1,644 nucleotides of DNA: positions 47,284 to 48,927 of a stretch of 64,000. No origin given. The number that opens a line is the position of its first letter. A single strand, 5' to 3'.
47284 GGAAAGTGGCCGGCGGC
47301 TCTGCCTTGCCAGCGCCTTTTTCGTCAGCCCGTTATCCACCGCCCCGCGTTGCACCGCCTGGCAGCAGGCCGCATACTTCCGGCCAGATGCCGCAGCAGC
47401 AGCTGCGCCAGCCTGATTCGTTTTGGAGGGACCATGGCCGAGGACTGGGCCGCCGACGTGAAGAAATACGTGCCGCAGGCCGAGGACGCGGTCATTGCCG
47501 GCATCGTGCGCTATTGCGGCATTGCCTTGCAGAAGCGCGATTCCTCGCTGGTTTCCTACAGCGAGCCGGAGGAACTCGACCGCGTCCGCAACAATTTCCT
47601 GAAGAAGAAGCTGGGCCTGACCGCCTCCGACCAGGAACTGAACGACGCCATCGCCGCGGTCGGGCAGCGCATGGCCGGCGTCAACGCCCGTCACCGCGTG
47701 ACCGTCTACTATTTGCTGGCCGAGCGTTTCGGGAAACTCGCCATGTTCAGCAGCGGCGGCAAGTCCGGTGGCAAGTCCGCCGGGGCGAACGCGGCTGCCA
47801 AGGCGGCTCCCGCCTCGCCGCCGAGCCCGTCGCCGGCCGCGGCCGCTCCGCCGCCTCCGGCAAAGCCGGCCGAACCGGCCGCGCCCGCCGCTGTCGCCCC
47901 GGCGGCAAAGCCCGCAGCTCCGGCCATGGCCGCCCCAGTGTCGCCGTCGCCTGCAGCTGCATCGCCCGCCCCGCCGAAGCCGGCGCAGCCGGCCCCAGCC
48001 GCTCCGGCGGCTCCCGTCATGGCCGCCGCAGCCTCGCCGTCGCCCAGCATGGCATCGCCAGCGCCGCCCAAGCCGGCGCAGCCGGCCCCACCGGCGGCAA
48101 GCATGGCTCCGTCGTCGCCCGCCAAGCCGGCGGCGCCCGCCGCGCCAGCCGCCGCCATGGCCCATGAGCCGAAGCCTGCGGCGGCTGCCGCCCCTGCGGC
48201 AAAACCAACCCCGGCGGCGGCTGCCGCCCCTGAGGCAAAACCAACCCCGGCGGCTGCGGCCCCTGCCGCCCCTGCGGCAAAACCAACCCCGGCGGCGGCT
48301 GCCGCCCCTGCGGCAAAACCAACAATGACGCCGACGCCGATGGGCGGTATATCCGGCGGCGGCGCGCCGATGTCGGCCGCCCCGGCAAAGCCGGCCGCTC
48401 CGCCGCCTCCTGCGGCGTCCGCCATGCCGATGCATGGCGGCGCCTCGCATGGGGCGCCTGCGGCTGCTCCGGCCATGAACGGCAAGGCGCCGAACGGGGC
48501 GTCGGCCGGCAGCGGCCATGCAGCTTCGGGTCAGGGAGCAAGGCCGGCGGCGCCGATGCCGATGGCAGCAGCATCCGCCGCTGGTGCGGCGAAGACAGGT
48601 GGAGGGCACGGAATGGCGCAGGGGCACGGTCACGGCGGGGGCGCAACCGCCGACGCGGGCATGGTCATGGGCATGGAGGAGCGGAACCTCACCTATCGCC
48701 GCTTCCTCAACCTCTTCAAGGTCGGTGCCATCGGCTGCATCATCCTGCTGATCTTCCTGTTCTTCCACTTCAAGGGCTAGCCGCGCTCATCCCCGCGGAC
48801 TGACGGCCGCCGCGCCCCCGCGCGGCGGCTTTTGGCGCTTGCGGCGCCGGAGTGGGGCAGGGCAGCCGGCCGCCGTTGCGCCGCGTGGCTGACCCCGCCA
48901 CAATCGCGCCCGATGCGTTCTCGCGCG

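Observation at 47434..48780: Unusual fusion: DUF2853 + ~300-aa Pro/Ala/Lys tandem-repeat linker + COX-IV-like transmembrane tail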

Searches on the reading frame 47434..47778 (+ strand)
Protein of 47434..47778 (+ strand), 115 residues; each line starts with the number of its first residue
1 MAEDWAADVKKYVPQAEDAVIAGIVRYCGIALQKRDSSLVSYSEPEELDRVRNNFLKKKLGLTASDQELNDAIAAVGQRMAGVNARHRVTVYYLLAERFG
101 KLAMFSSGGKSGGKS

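Call 5: search_protein_families(library=pfam, proteins=[window:47434-47778:+], max_evalue=10)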
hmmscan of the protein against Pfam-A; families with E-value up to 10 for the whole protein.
seq(115 aa): 2 families
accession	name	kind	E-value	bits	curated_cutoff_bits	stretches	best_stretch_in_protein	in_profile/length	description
PF11015.13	DUF2853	-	2.9e-31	108.5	25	1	5-102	2-100/101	Protein of unknown function (DUF2853)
PF12244.13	DUF3606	-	0.023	15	24.3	1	54-84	22-50/54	Protein of unknown function (DUF3606)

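Call 23: search_solved_structures(query=window:47434-47778:+, max_evalue=10, show_alignments=2)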
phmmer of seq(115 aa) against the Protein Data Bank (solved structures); distinct sequences matched with E-value up to 10: 1.
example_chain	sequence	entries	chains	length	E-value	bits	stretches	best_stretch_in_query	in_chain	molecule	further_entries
2pyq_A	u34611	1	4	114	2.3e-12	50.3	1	14-105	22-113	Uncharacterized protein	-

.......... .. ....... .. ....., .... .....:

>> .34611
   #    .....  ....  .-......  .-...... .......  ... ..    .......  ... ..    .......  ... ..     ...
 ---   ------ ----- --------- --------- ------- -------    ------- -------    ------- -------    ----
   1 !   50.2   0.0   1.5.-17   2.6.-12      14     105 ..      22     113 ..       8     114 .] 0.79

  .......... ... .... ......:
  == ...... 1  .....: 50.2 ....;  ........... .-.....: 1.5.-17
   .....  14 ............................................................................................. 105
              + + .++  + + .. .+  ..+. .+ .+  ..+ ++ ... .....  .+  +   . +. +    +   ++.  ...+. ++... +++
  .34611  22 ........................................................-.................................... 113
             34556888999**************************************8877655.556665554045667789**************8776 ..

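Call 65: search_protein_families(library=phrogs, proteins=[window:47434-47763:+], max_evalue=0.1)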
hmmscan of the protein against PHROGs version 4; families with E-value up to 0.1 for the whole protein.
window:47434-47763:+ (110 aa): 0 families

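Call 66: search_protein_families(library=padloc, proteins=[window:47434-47763:+], max_evalue=0.1)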
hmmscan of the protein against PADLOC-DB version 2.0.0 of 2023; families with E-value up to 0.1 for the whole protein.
window:47434-47763:+ (110 aa): 0 families

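Call 68: predict_structure(alignment_id=A4)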
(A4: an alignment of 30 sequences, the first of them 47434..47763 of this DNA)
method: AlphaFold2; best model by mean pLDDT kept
length: 110 residues; sequences in the alignment: 30
mean_pLDDT: 81.7   pTM: 0.75
mean pLDDT of the five models: 81.7, 81.6, 81.5, 81.3, 80.3
residues with pLDDT >= 90: 23; 70-90: 69; 50-70: 14; < 50: 4
segments of 3 or more residues with pLDDT < 50: none
pLDDT, mean of each block of 10 residues (from residue 1): 72 86 84 64 85 90 91 88 77 91 71
secondary structure, 60 per line:
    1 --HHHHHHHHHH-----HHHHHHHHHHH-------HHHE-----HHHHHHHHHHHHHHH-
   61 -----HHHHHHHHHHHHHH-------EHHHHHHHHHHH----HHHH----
elements in order: H3-12 H18-28 H45-59 H66-79 H88-98 H103-106

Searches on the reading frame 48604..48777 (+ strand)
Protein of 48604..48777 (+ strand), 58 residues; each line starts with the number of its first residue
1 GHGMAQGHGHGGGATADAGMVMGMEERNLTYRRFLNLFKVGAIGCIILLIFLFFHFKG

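Call 14: search_solved_structures(query=window:48604-48777:+, max_evalue=10, show_alignments=3)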
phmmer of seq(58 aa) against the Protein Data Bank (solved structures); distinct sequences matched with E-value up to 10: 1.
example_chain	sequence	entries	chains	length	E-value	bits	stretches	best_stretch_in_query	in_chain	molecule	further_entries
8ddc_A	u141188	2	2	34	0.43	14.5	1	36-56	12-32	Cytokine receptor common subunit gamma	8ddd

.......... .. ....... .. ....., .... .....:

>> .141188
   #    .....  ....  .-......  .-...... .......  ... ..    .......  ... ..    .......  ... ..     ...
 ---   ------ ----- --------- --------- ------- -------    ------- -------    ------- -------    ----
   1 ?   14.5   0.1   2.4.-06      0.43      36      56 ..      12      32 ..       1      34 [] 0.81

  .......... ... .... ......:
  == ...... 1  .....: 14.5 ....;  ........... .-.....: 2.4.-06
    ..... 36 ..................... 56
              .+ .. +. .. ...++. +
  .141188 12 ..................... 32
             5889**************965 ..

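Call 15: find_homologous_proteins(query=window:48625-48777:+, max_evalue=10)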
Query seq(51 aa) (51 aa): 1 proteins with E <= 10 among 2 candidates.
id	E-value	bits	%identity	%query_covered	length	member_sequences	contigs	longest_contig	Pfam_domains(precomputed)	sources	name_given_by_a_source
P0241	1.9e-26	108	100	100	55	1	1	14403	PF07835.18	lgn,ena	-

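Call 17: find_encoding_contigs(protein=P0241, flank=10000, max_places=10)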
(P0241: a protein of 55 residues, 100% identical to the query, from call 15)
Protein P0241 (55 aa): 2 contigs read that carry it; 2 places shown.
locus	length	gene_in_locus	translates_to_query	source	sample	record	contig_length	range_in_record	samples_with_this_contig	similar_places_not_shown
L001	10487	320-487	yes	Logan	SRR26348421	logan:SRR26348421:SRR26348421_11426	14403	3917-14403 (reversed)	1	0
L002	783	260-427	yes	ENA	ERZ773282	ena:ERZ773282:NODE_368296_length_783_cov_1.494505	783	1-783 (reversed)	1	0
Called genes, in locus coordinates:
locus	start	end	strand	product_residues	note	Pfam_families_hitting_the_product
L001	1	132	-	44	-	?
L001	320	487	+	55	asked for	PF07835:COX4_pro_2 (faint)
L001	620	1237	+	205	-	PF01694:Rhomboid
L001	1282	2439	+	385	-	PF05426:Alginate_lyase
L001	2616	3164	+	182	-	-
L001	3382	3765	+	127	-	-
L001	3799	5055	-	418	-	-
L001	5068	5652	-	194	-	PF01794:Ferric_reduct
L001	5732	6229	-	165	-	PF00775:Dioxygenase_C (faint)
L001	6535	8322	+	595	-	PF25575:TPR_BSK1_C (faint), PF13371:TPR_9 (faint), PF13424:TPR_12 (faint), PF00515:TPR_1 (weak), PF13432:TPR_16 (weak), PF00515:TPR_1 (weak), PF13414:TPR_11 (weak), PF00656:Peptidase_C14, +6 more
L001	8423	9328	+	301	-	-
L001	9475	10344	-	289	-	-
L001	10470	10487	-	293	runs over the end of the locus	-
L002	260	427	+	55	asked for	PF07835:COX4_pro_2 (faint)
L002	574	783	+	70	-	?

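Call 37: search_protein_representatives(protein=window:48613-48777:+)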
Query: 55 residues. Proteins with E-value up to 0.001 (for the whole library): 3; up to 1e-10: 1; up to 1e-30: 0. The best 3 are listed.
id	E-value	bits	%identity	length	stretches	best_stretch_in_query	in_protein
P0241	1.0e-29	116.5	100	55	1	1-55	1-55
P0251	1.1e-05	41.4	65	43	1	19-55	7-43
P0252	4.6e-05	39.5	56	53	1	16-51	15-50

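Call 39: search_protein_families(library=pfam, proteins=[P0251, P0252, P0241], max_evalue=1)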
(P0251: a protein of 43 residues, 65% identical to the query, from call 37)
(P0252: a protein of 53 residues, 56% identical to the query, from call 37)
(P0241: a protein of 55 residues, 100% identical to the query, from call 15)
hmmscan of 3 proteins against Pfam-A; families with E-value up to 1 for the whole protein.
P0251 (43 aa): 1 family
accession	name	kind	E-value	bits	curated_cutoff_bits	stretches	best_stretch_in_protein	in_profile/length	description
PF07835.17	COX4_pro_2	-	2.5e-05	24.8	22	1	11-41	16-46/46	Bacterial aa3 type cytochrome c oxidase subunit IV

P0252 (53 aa): 1 family
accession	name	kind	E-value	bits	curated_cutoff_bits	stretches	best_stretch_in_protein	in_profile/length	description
PF07835.17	COX4_pro_2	-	2.2e-07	31.4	22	1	22-51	16-45/46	Bacterial aa3 type cytochrome c oxidase subunit IV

P0241 (55 aa): 1 family
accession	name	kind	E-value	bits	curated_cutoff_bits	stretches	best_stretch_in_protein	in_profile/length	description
PF07835.17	COX4_pro_2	-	2.1e-05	25.1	22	1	5-51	1-44/46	Bacterial aa3 type cytochrome c oxidase subunit IV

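Call 40: find_encoding_contigs(protein=P0252, flank=10000, max_places=8)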
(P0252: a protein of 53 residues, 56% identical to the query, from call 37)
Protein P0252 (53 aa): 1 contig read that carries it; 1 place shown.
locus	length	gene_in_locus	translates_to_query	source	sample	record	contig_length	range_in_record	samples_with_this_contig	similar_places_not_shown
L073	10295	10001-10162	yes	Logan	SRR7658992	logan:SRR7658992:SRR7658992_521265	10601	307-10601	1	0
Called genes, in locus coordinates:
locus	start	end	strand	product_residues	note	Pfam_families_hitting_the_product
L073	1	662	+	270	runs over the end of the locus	PF05013:FGase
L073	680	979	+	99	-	PF06844:DUF1244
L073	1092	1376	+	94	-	PF10073:GapR_DNA-bd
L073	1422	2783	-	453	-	PF05951:Peptidase_M15_2, PF08291:Peptidase_M15_3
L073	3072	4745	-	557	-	PF20142:Scaffold, PF01471:PG_binding_1, PF03734:YkuD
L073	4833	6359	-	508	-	PF00072:Response_reg, PF00158:Sigma54_activat, PF14532:Sigma54_activ_2, PF07728:AAA_5 (weak), PF25601:AAA_lid_14, PF02954:HTH_8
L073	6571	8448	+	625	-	PF08439:Peptidase_M3_N, PF01432:Peptidase_M3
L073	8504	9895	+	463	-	PF03109:ABC1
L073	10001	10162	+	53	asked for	PF07835:COX4_pro_2 (weak)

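Call 41: find_encoding_contigs(protein=P0251, flank=10000, max_places=8)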
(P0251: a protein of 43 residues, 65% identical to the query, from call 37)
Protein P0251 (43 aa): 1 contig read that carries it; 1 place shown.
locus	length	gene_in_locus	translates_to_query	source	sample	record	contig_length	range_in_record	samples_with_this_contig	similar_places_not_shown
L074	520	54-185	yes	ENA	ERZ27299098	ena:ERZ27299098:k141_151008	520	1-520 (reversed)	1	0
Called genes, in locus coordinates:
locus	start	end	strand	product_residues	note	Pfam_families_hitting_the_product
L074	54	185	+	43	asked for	-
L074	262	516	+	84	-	PF05222:AlaDh_PNT_N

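Call 58: search_solved_structures(query=A3, max_evalue=10, show_alignments=3)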
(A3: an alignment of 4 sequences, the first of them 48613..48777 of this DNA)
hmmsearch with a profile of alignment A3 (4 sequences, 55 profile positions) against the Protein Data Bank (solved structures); distinct sequences matched with E-value up to 10: 7.
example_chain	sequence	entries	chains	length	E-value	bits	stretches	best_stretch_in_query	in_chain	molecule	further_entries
7ate_D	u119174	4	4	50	0.0092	18.9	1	6-51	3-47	Cytochrome c oxidase subunit 4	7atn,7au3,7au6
9fks_j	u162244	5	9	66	0.017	18.1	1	6-51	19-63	Aa3 type cytochrome c oxidase subunit IV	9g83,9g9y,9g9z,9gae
1m56_D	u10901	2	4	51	0.05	16.6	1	6-50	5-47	CYTOCHROME C OXIDASE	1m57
5weh_D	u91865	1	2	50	0.097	15.7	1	18-50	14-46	Aa3-type cytochrome c oxidase subunit IV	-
1qle_D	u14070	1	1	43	0.33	14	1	12-51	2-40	CCYTOCHROME C OXIDASE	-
9d26_A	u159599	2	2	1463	1.4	11.9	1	13-54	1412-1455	HmuS heme dechelatase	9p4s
7ymi_I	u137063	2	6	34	3.2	10.8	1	34-52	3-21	Photosystem II protein PsbI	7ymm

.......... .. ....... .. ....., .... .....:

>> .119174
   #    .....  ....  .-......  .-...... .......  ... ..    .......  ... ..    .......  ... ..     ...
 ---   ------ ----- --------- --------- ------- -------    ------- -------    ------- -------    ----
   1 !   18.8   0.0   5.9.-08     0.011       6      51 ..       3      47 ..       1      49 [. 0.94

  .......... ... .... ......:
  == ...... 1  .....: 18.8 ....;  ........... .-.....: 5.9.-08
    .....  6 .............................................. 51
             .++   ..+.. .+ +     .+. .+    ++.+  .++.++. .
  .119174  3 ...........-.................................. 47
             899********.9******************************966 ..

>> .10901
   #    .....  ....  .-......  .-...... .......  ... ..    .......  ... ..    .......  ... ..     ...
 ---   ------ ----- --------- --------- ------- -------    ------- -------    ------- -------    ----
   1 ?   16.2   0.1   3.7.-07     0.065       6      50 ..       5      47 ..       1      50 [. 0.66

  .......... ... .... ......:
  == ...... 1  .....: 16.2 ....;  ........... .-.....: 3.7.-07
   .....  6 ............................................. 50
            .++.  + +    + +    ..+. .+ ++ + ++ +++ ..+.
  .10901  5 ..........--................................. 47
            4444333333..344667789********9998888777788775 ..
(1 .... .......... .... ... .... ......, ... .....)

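Call 65: search_protein_families(library=phrogs, proteins=[window:48613-48777:+], max_evalue=0.1)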
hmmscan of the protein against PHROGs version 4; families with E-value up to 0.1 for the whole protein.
window:48613-48777:+ (55 aa): 0 families

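Call 66: search_protein_families(library=padloc, proteins=[window:48613-48777:+], max_evalue=0.1)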
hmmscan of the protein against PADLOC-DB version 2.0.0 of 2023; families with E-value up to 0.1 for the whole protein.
window:48613-48777:+ (55 aa): 0 families

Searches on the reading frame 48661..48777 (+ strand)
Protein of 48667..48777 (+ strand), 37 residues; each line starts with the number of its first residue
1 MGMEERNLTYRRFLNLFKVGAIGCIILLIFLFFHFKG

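Call 5: search_protein_families(library=pfam, proteins=[window:48667-48777:+], max_evalue=10)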
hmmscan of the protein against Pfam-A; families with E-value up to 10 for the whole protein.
seq(37 aa): 1 family
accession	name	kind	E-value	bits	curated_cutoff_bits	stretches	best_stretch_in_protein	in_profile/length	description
PF07835.17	COX4_pro_2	-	0.00011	22.8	22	1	5-33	16-44/46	Bacterial aa3 type cytochrome c oxidase subunit IV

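Call 6: search_protein_families(library=ncbifam, proteins=[window:48667-48777:+], max_evalue=10)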
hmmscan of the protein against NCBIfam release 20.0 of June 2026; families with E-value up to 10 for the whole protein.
seq(37 aa): 0 families

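Call 36: search_protein_families(library=pfam, alignment_id=A1, max_evalue=0.1)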
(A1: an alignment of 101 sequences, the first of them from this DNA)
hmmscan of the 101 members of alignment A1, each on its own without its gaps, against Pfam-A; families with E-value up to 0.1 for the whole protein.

A. member 1, seq(37 aa): 1 family
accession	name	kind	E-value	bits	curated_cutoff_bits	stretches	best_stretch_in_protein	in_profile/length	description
PF07835.17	COX4_pro_2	-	0.00011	22.8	22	1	5-33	16-44/46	Bacterial aa3 type cytochrome c oxidase subunit IV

B. families by the number of members that match (of 101 scanned): 6 families
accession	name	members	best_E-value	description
PF07835.17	COX4_pro_2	1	0.00011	Bacterial aa3 type cytochrome c oxidase subunit IV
PF14937.11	DUF4500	1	0.024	Domain of unknown function (DUF4500)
PF04159.19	NB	1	0.045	NB glycoprotein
PF09500.16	YiiD_C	1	0.059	Putative thioesterase (yiiD_Cterm)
PF08699.15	ArgoL1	1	0.073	Argonaute linker 1 domain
PF24858.1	AGMP_C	1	0.088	Alkylglycerol monooxygenase C-terminal domain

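Call 49: find_related_loci(query=A2, collection=metagenome_contigs, flank=4000)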
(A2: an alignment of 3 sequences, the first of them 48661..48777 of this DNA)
Query A2 (39 aa) in metagenome_contigs; peptide patterns used: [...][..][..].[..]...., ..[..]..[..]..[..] (x = any residue, [..] = any of these).
56 stretches matched a pattern; 1 encode a relative of the query (tblastn E <= 1e-3); 1 distinct loci.
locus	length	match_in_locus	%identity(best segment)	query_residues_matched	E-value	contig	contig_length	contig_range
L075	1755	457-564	53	1-34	1e-10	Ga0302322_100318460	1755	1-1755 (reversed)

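Call 85: search_protein_families(library=pfam, proteins=[L075:661-1755:+, L075:11-292:+, L075:406-570:+], max_evalue=0.001)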
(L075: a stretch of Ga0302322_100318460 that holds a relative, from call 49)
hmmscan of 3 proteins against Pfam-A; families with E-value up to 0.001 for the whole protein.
L075:661-1755:+ (365 aa): 2 families
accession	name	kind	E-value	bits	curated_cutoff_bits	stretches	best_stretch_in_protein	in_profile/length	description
PF01262.27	AlaDh_PNT_C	-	3.2e-64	216.7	23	1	143-362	1-204/214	Alanine dehydrogenase/PNT, C-terminal domain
PF05222.21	AlaDh_PNT_N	-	1e-40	139.6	30.4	1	5-139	2-136/136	Alanine dehydrogenase/PNT, N-terminal domain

L075:11-292:+ (94 aa): 0 families

L075:406-570:+ (55 aa): 1 family
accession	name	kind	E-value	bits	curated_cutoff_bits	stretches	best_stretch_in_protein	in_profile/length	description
PF07835.17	COX4_pro_2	-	1.3e-05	25.7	22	1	23-53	15-45/46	Bacterial aa3 type cytochrome c oxidase subunit IV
